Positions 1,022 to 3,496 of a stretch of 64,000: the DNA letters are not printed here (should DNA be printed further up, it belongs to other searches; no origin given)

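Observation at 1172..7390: Two starch synthases in tandem (SSI-like and SSIII) with a third starch enzyme (GWD) 37 kb downstream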

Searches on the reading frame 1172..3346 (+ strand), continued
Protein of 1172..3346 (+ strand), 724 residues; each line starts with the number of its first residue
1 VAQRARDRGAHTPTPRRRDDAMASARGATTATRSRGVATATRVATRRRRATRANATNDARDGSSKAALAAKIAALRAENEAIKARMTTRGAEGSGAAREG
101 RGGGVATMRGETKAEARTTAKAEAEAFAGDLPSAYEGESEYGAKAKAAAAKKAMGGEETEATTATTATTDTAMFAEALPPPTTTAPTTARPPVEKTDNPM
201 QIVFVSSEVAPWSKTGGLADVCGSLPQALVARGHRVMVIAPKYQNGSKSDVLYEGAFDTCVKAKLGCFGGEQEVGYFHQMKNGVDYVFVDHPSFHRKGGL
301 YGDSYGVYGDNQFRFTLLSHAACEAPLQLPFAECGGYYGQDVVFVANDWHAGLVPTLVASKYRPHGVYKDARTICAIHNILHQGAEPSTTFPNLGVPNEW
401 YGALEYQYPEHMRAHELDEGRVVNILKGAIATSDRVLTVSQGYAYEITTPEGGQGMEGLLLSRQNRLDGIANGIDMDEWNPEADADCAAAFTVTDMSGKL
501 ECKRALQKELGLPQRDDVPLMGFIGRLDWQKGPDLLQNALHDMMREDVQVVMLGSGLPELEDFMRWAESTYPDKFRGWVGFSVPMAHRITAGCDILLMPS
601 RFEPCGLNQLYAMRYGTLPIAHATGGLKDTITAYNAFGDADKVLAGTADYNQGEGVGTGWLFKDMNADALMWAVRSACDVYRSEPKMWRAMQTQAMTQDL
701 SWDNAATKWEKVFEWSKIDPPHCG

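Call 17: find_encoding_contigs(protein=P0035, flank=10000, max_places=2)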
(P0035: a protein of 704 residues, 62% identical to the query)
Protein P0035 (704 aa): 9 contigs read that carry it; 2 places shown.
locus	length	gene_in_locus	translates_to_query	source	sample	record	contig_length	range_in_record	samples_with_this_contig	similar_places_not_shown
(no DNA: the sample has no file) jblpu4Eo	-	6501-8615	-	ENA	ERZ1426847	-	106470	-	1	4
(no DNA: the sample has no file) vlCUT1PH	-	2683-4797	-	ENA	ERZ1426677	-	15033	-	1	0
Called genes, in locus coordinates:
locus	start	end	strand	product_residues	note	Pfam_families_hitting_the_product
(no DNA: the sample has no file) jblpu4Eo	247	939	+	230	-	PF25088:GPKOW_C, PF25092:SH3_KIN17_C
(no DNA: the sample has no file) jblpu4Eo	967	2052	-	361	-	PF00575:S1 (weak)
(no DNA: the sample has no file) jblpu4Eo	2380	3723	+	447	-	PF09273:Rubis-subs-bind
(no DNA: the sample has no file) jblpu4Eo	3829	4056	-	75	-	-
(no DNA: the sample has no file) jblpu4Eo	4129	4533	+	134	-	-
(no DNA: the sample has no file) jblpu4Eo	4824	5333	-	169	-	PF03297:Ribosomal_S25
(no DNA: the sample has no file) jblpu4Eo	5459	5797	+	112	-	-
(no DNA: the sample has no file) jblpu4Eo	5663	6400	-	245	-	-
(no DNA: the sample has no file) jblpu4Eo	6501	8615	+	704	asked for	PF08323:Glyco_transf_5, PF00534:Glycos_transf_1, PF13692:Glyco_trans_1_4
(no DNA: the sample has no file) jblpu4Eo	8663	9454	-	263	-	PF00300:His_Phos_1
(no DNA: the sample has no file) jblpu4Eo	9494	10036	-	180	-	-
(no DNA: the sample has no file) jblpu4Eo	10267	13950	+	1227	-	PF01602:Adaptin_N, PF12717:Cnd1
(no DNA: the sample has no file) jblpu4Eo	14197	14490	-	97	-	-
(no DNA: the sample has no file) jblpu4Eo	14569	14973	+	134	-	PF03283:PAE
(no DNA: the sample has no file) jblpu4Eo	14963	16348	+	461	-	PF03283:PAE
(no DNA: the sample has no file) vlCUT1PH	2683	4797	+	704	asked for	PF08323:Glyco_transf_5, PF00534:Glycos_transf_1, PF13692:Glyco_trans_1_4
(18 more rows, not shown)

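Call 19: list_cluster_members(proteins=[P0002, P0011, P0009, P0013, P0028, P0020, P0026, P0023, P0015, P0005])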
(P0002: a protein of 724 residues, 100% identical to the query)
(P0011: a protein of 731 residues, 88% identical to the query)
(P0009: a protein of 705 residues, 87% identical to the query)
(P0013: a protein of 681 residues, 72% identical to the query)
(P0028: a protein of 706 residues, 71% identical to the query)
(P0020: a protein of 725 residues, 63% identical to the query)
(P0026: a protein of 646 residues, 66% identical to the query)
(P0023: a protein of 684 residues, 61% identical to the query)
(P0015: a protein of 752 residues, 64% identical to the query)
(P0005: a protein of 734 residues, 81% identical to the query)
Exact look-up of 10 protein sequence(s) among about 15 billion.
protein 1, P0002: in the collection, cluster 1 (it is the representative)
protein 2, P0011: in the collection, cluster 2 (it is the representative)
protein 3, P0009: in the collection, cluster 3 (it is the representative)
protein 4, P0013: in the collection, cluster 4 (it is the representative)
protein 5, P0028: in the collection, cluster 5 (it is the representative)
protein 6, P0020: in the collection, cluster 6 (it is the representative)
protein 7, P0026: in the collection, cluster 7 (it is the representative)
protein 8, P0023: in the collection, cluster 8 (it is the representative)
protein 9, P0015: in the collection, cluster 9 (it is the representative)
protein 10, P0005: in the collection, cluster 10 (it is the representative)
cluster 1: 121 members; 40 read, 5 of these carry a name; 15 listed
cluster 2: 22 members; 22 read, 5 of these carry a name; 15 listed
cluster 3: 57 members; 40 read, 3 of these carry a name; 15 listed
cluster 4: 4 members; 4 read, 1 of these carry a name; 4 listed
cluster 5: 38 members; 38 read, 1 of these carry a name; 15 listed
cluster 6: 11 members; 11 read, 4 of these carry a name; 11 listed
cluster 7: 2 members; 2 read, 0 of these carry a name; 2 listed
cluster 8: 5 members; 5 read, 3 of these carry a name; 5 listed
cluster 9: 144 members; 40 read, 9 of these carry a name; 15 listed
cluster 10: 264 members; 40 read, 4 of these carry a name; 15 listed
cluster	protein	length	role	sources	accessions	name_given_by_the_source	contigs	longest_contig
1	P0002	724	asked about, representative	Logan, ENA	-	-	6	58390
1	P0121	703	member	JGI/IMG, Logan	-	starch synthase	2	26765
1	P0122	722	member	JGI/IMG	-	starch synthase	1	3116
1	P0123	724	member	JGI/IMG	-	starch synthase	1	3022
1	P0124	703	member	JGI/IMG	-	starch synthase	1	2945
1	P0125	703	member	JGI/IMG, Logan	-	starch synthase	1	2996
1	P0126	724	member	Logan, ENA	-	-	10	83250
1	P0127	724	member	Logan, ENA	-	-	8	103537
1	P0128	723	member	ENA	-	-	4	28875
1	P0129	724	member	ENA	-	-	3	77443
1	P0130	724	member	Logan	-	-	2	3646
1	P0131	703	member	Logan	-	-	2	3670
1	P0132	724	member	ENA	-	-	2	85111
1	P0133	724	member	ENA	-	-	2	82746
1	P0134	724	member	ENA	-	-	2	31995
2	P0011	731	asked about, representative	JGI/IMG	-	-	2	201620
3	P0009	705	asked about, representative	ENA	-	-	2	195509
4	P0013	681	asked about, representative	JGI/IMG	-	-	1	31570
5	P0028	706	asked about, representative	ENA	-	-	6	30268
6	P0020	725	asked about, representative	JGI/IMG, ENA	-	starch synthase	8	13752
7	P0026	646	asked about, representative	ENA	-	-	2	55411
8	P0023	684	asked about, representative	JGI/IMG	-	starch synthase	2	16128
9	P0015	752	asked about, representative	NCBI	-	-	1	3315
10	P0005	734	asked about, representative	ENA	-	-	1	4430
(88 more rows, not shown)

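Call 21: search_protein_families(library=ncbifam, proteins=[window:1235-3346:+], max_evalue=0.001)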
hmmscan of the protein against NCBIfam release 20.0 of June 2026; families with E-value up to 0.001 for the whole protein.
window:1235-3346:+ (703 aa): 16 families
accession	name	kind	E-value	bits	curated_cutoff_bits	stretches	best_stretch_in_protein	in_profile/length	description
TIGR02095.1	glgA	subfamily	1.2e-154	515.6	328.45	1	179-693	1-475/477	glycogen/starch synthase, ADP-glucose type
NF001898.0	PRK00654.1-1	equivalog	1.3e-129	433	603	1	179-693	1-473/477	glycogen synthase GlgA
NF001903.0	PRK00654.2-2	equivalog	6.4e-129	430.7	616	1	179-694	1-477/482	glycogen synthase GlgA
NF001899.0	PRK00654.1-2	equivalog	7.3e-128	426.9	459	1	179-693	1-473/478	glycogen synthase GlgA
NF010699.0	PRK14099.1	equivalog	2.5e-100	336.2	762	1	178-692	3-476/485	glycogen synthase GlgA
NF001901.0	PRK00654.1-5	equivalog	6.4e-93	311.9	649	1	168-693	13-489/502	glycogen synthase GlgA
NF001905.0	PRK00654.2-4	subfamily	1.3e-88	297.7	560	1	179-694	1-485/489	glycogen synthase GlgA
NF001900.0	PRK00654.1-3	equivalog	1.1e-85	287.9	509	1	179-693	1-452/481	glycogen synthase GlgA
NF001906.0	PRK00654.2-5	equivalog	6.4e-80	269.4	870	1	177-692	4-480/485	glycogen synthase GlgA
NF001902.0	PRK00654.2-1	equivalog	5.6e-77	259.3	845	1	179-696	1-490/492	glycogen synthase GlgA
NF010698.0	PRK14098.1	equivalog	1.1e-75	255.1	754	2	324-692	146-483/489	starch synthase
NF001904.0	PRK00654.2-3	equivalog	9.5e-50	169.7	577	1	179-617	1-418/475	glycogen synthase GlgA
TIGR02149.1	glgA_Coryne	subfamily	7e-12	45.2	302.4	1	406-611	139-323/391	glycogen synthase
TIGR03449.1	mycothiol_MshA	equivalog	2.4e-06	26.7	462.5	1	483-609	208-341/406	D-inositol-3-phosphate glycosyltransferase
TIGR03999.1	thiol_BshA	equivalog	5.6e-05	22.2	273.7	0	527-611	230-312/375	N-acetyl-alpha-D-glucosaminyl L-malate synthase BshA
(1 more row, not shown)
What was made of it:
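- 1235..3346 (+): Soluble starch synthase I (SSI), 703 aa, with no intron. It has a transit peptide and a low-complexity N-terminus, then the GT5/GT1 catalytic core (about 1772-3199) with a KTGGL motif. NCBIfam glgA 515.6 bits (call 21).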
